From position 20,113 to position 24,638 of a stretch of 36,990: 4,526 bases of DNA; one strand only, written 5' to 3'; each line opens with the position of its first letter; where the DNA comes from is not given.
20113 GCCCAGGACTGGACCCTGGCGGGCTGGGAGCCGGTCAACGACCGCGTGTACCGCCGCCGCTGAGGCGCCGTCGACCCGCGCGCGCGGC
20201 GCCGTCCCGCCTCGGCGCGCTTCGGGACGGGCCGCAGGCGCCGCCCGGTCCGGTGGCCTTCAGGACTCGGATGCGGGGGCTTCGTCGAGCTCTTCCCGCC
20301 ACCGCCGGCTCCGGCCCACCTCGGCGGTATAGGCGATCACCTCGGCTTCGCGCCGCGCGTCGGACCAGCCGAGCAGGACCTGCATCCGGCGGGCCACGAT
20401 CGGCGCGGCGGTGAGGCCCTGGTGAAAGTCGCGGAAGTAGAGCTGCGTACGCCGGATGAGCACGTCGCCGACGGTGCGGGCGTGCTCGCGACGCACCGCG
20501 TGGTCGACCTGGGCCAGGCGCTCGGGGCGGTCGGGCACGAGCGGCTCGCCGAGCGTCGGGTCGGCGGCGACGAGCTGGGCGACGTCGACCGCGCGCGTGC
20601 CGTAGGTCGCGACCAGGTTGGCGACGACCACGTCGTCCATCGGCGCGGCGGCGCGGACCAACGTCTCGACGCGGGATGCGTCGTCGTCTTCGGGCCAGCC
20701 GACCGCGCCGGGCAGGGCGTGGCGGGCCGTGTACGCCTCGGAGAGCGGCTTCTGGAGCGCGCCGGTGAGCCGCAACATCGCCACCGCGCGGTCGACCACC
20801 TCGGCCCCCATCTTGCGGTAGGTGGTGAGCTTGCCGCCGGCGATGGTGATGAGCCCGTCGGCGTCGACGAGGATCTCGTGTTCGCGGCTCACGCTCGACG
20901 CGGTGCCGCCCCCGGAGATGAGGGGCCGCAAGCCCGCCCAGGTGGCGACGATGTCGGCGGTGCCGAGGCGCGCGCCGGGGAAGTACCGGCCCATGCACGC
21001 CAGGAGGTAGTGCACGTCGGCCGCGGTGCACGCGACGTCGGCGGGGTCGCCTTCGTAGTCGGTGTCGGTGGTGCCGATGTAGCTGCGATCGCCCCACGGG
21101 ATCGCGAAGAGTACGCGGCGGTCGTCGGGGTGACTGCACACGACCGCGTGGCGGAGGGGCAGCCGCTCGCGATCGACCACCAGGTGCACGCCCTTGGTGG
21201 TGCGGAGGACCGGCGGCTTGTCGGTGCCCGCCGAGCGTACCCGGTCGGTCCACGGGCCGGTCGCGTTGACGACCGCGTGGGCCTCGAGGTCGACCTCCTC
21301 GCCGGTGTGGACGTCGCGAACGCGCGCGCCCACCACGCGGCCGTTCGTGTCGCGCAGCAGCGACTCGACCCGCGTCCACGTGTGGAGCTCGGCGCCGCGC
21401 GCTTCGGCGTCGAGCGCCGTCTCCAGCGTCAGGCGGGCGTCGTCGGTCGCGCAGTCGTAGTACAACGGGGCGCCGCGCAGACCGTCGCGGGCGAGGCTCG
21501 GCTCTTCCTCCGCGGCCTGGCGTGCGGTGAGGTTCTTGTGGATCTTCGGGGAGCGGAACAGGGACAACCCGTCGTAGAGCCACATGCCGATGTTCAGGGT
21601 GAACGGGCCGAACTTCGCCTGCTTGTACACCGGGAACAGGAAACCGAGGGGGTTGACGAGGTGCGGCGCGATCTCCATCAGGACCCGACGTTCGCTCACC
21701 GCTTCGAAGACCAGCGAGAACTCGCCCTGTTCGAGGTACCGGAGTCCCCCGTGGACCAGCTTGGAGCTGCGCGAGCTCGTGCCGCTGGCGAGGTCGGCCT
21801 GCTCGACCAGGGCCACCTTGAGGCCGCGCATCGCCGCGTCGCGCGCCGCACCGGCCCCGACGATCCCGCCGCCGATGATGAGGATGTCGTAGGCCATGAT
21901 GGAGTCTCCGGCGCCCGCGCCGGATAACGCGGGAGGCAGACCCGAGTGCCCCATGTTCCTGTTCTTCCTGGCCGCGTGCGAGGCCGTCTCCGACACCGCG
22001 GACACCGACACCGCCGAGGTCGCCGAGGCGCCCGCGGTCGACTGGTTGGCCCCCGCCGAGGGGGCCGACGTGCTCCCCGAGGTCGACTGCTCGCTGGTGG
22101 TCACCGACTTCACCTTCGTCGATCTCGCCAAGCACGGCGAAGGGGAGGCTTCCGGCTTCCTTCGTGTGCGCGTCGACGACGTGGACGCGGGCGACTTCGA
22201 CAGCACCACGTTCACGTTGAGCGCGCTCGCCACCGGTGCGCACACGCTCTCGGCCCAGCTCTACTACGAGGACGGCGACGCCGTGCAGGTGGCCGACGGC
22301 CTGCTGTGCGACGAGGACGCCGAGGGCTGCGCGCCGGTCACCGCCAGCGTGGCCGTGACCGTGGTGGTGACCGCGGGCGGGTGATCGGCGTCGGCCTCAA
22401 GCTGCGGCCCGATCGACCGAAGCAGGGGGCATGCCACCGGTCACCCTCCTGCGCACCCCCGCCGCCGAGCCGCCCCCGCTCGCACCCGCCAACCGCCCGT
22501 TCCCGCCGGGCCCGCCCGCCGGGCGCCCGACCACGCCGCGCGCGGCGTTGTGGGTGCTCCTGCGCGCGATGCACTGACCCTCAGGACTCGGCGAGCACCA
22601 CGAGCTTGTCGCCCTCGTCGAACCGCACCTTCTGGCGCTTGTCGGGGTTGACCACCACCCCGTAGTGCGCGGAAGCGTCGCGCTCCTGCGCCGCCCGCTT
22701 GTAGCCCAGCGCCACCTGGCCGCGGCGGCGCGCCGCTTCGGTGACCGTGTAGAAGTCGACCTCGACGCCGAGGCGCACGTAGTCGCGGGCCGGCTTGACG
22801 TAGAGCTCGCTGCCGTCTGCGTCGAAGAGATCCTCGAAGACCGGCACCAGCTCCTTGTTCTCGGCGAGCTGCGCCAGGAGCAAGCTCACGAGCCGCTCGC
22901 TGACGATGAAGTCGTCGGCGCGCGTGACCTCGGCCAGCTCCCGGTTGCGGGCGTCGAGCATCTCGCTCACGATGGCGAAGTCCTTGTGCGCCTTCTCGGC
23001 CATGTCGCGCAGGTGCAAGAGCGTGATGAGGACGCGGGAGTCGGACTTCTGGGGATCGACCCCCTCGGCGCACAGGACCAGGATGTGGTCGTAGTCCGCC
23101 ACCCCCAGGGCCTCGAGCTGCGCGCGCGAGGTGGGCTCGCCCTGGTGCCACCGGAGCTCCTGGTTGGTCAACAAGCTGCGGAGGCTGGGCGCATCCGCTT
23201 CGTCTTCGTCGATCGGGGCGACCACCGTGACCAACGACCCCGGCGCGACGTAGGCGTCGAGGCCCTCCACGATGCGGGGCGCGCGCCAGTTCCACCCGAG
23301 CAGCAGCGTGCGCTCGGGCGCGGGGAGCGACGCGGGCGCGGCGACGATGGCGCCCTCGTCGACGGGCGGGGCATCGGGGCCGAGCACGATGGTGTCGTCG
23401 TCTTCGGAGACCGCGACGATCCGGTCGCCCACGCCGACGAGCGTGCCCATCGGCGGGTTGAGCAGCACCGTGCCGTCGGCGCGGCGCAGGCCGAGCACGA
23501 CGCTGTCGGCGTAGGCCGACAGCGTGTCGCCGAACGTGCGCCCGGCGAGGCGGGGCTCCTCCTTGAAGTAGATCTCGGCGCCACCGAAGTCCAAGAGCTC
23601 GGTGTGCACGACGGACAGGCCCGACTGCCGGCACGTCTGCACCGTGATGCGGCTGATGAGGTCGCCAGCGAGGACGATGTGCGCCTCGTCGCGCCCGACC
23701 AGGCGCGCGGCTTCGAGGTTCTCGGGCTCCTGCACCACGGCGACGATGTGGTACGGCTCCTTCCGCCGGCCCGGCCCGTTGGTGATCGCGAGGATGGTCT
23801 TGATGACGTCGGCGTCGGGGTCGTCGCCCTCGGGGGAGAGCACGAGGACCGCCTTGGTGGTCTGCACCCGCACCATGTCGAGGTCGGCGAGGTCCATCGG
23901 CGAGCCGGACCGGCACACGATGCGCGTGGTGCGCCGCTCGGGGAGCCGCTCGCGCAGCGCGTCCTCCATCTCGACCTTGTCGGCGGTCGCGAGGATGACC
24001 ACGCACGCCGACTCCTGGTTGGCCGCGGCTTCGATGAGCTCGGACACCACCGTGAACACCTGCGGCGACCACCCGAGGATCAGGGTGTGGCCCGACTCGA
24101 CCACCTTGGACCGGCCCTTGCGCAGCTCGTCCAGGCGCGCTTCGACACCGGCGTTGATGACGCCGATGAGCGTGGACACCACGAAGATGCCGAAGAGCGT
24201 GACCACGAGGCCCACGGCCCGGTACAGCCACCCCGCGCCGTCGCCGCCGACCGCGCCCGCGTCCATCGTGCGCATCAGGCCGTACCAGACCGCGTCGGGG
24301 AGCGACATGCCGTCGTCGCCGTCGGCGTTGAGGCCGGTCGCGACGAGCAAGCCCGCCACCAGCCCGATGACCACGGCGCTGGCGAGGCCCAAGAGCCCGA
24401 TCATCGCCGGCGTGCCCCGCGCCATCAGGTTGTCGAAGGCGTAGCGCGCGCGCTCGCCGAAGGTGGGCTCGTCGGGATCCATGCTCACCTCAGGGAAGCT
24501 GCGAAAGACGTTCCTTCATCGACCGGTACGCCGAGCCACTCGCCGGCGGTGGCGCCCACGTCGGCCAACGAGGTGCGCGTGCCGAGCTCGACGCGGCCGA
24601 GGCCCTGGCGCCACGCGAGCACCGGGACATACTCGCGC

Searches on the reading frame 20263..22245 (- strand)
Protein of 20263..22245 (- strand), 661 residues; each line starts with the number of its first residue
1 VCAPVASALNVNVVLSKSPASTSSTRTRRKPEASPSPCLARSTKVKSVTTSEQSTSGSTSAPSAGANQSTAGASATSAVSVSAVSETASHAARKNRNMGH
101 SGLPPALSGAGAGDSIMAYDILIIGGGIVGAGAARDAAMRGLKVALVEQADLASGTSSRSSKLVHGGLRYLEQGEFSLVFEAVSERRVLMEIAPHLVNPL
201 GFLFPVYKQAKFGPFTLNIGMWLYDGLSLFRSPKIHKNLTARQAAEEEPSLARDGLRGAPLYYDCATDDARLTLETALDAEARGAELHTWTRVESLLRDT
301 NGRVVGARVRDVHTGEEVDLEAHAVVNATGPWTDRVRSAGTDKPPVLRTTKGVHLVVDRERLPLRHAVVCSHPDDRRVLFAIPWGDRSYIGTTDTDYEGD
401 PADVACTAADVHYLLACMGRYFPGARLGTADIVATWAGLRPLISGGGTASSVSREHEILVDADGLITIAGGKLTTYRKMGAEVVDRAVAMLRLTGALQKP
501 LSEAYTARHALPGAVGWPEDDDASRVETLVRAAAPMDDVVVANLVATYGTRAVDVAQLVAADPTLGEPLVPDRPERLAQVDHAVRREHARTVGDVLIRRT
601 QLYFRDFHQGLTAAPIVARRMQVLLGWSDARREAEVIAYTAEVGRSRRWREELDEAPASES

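Call 20: search_protein_families(library=pfam, proteins=[window:20263-22245:-], max_evalue=0.001)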
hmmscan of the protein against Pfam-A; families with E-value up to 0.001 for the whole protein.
window:20263-22245:- (661 aa): 7 families
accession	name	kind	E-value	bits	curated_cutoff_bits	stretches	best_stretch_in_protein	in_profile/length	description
PF01266.30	DAO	-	4.9e-59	201.1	27.9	1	120-476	1-352/353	FAD dependent oxidoreductase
PF16901.10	DAO_C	-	8.9e-25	87.4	31.4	1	506-632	3-126/126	C-terminal domain of alpha-glycerophosphate oxidase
PF01494.25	FAD_binding_3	-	3.4e-10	40.1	22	1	119-411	2-248/349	FAD binding domain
PF00890.30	FAD_binding_2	-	4.4e-10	39.8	20.4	2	280-334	152-206/414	FAD binding domain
PF12831.13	FAD_oxidored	-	2e-07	31.1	27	1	120-160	1-41/416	FAD dependent oxidoreductase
PF07992.20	Pyr_redox_2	-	3.8e-05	23.7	26.1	0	119-153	1-35/291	Pyridine nucleotide-disulphide oxidoreductase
PF13450.12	NAD_binding_8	-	0.00015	22.5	21.9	1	123-160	1-38/68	NAD(P)-binding Rossmann-like domain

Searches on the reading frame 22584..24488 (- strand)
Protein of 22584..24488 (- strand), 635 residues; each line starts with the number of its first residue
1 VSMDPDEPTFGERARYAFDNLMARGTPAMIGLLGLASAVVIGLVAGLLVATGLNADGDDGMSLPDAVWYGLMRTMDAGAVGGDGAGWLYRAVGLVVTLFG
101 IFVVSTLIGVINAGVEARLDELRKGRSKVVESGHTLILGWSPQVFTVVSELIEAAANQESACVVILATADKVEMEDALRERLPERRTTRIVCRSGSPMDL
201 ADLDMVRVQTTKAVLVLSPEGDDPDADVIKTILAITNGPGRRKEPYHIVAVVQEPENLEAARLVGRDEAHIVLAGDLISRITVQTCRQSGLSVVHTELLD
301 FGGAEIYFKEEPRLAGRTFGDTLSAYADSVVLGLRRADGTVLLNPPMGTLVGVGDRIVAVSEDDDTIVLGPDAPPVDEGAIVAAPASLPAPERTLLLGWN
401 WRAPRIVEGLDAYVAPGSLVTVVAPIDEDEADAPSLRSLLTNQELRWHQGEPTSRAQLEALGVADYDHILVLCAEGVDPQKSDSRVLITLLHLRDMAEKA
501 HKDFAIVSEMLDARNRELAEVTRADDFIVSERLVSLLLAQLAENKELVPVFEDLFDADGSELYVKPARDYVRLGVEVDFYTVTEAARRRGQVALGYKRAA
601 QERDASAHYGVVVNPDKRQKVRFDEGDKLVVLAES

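Call 20: search_protein_families(library=pfam, proteins=[window:22584-24488:-], max_evalue=0.001)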
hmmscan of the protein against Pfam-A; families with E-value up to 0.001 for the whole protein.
window:22584-24488:- (635 aa): 3 families
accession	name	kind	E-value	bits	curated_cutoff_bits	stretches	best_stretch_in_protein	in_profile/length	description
PF06241.17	Castor_Poll_mid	-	1.9e-31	108.6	26.7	1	276-371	2-98/104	Castor and Pollux, part of voltage-gated ion channel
PF22614.2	Slo-like_RCK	-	2e-11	44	24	1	141-234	12-104/119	Calcium-activated potassium channel slowpoke-like RCK domain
PF02254.24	TrkA_N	-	7e-06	26.8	23.8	0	426-528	27-114/116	TrkA-N domain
